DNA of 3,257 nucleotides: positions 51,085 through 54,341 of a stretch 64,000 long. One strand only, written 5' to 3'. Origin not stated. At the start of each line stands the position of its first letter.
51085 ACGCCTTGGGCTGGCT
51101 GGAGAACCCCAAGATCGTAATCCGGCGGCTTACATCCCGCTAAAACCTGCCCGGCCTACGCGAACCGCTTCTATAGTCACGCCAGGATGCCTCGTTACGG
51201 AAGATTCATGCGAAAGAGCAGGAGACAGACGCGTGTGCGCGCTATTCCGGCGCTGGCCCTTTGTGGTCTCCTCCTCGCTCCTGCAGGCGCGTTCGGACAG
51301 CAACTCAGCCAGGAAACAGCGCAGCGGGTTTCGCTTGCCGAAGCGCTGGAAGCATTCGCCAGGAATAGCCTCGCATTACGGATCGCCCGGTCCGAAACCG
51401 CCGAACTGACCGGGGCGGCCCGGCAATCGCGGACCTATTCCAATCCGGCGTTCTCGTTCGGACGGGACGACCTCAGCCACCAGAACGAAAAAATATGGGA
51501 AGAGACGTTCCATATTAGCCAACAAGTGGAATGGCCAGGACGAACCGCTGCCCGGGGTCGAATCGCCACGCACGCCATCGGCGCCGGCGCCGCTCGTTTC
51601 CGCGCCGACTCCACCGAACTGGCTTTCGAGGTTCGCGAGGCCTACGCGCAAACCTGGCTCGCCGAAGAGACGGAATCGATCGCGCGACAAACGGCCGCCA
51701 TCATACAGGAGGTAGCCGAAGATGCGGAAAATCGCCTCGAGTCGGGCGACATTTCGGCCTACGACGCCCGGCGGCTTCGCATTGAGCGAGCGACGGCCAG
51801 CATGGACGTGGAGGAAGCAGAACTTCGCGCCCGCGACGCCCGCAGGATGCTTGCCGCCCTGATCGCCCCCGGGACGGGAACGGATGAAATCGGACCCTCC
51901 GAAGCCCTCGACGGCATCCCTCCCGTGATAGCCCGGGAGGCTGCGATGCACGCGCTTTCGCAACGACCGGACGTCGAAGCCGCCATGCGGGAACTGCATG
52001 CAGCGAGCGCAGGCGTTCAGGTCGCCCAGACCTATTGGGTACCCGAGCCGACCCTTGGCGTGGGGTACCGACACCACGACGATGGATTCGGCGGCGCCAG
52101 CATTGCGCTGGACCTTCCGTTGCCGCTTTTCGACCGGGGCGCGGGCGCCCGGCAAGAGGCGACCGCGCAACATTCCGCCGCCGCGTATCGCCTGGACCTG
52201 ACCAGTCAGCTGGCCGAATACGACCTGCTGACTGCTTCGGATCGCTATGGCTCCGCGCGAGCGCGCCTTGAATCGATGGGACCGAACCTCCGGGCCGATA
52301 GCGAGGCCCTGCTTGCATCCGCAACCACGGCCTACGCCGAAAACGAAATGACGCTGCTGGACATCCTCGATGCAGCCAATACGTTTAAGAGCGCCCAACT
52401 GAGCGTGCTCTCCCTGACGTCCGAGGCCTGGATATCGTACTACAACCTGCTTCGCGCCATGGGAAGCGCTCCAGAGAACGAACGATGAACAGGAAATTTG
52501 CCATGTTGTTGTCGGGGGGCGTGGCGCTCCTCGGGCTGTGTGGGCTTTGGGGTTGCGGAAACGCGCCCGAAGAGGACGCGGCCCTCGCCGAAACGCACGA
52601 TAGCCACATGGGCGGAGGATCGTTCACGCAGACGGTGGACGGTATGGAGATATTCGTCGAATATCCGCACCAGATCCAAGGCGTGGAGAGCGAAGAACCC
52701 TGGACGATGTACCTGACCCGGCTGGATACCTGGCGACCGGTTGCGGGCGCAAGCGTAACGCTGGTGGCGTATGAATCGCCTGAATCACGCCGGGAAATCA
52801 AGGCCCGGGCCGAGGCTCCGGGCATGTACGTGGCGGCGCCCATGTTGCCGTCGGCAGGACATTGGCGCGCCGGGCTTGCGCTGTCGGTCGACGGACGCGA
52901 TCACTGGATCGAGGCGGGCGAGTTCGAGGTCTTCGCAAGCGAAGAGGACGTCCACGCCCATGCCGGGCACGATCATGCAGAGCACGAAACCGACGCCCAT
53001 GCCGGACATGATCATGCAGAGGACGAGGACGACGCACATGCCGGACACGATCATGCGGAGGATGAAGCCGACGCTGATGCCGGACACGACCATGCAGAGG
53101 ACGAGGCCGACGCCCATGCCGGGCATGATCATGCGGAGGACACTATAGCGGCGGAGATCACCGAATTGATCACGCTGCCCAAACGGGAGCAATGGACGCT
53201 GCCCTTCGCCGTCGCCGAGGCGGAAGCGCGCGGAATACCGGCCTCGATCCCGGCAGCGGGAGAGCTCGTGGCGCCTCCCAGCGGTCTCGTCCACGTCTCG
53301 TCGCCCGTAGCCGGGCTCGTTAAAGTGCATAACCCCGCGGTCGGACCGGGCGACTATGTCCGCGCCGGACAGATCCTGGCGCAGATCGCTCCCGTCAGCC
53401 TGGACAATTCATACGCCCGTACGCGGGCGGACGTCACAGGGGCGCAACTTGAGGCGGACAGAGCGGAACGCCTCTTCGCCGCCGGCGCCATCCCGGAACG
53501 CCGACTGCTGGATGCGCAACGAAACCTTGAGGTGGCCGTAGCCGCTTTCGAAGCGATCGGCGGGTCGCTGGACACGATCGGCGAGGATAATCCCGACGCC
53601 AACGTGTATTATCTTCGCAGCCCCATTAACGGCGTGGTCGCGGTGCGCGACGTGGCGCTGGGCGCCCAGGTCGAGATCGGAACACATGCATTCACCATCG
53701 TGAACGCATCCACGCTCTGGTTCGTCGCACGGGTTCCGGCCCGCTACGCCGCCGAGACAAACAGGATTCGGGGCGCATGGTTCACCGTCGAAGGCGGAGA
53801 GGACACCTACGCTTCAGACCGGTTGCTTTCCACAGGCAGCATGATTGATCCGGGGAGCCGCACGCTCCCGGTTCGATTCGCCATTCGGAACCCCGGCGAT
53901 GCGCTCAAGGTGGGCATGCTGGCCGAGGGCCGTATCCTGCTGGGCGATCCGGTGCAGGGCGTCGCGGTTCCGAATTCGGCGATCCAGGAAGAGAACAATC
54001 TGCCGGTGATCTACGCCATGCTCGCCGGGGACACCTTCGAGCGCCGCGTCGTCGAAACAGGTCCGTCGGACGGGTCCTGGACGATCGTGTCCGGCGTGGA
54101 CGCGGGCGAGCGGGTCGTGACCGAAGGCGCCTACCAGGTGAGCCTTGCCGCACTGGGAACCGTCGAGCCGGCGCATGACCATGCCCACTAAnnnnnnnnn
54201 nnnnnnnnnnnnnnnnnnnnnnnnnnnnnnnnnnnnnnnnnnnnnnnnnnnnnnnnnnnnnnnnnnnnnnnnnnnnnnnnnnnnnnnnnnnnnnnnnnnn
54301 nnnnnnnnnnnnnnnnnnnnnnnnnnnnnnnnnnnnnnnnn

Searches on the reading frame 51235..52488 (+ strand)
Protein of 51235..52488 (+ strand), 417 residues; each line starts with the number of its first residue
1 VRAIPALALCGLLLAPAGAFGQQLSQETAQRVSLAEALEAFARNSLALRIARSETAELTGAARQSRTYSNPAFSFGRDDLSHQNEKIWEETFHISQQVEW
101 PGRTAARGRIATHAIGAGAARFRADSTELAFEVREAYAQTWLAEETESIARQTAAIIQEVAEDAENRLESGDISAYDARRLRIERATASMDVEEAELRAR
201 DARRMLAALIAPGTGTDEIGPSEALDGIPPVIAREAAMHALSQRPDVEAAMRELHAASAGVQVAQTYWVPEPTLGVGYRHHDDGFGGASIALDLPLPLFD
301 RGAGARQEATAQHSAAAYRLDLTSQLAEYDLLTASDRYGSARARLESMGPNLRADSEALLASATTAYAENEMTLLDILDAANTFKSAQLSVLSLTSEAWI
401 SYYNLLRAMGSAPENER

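Call 60: search_protein_families(library=pfam, proteins=[window:51235-52488:+], max_evalue=0.0001)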
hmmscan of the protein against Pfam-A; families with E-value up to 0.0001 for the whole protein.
window:51235-52488:+ (417 aa): 1 family
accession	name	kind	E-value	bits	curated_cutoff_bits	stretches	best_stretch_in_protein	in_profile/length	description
PF02321.23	OEP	-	7.3e-27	94.8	22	2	239-410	7-187/187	Outer membrane efflux protein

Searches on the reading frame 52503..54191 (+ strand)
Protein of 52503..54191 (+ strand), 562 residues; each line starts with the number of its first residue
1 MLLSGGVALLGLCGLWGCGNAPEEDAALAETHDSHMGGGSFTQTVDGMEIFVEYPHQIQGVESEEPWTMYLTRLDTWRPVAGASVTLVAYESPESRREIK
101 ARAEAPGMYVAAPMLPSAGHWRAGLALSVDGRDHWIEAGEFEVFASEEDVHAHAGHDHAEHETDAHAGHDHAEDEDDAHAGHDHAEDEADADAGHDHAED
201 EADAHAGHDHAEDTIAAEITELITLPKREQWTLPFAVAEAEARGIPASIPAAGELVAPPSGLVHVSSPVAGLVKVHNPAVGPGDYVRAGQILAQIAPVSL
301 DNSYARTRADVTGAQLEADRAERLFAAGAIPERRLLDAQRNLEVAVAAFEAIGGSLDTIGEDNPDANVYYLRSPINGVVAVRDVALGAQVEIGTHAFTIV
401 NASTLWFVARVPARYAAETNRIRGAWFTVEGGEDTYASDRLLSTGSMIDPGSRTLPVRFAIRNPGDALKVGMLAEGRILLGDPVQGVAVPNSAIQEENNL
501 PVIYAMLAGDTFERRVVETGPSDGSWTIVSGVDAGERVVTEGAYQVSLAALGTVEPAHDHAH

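Call 60: search_protein_families(library=pfam, proteins=[window:52503-54191:+], max_evalue=0.0001)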
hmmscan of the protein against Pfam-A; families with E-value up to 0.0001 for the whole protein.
window:52503-54191:+ (562 aa): 2 families
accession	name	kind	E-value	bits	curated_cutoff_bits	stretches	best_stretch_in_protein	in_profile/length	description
PF16576.10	HlyD_D23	-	1.4e-17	64.1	30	1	249-474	6-214/214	Barrel-sandwich domain of CusB or HlyD membrane-fusion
PF13437.12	HlyD_3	-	2.8e-14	54.2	22.2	1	371-471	2-106/106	HlyD family secretion protein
